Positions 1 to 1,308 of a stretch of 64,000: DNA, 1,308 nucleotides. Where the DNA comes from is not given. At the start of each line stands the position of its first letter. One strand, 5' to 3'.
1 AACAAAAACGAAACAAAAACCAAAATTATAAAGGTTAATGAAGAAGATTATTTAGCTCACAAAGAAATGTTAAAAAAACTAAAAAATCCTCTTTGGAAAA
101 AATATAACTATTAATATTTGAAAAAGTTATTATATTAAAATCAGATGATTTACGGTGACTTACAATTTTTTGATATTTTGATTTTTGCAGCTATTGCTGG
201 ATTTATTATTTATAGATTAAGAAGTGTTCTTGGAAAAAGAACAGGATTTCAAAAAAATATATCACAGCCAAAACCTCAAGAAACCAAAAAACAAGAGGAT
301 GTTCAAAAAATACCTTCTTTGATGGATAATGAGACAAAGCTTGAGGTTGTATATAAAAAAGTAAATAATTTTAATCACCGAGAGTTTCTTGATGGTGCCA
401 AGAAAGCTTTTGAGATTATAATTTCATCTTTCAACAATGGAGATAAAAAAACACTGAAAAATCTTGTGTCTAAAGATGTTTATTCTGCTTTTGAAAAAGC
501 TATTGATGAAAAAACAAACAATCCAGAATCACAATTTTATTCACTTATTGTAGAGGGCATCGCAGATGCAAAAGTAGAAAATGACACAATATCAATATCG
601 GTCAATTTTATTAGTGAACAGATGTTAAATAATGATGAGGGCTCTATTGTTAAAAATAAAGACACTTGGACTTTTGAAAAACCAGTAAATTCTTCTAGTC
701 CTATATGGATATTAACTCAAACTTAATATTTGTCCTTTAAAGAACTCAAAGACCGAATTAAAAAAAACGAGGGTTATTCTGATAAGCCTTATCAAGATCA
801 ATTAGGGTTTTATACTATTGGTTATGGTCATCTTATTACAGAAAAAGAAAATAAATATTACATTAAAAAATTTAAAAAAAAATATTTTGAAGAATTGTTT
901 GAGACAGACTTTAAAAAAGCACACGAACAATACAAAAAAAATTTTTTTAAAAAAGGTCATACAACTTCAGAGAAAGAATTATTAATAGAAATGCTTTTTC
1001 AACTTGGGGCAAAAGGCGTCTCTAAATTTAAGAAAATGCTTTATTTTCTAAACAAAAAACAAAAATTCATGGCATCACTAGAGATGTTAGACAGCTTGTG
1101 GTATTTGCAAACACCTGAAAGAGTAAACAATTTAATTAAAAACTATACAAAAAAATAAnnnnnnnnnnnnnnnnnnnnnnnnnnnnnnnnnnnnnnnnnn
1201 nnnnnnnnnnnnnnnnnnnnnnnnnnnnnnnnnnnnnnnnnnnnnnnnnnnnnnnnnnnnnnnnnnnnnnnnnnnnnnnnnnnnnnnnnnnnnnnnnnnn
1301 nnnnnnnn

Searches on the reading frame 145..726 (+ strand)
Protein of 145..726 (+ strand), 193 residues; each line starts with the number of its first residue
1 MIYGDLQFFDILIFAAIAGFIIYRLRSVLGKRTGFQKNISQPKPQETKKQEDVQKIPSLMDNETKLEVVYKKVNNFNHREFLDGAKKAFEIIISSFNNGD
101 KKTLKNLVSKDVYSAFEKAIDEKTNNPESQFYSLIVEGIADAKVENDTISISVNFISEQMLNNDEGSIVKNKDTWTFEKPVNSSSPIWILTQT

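Call 70: search_protein_families(library=pfam, proteins=[window:145-726:+], max_evalue=0.0001)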
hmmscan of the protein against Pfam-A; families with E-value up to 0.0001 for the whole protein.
window:145-726:+ (193 aa): 1 family
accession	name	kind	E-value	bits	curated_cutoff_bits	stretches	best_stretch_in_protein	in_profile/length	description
PF04280.21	Tim44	-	4e-20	72.9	29.6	1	74-193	13-145/147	Tim44-like domain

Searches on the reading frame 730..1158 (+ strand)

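Call 70: search_protein_families(library=pfam, proteins=[window:730-1158:+], max_evalue=0.0001)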
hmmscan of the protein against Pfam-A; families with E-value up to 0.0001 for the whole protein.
window:730-1158:+ (142 aa): 1 family
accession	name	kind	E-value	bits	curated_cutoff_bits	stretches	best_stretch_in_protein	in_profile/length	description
PF00959.24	Phage_lysozyme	-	1.6e-09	38.6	22.3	1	11-118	1-103/125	Phage lysozyme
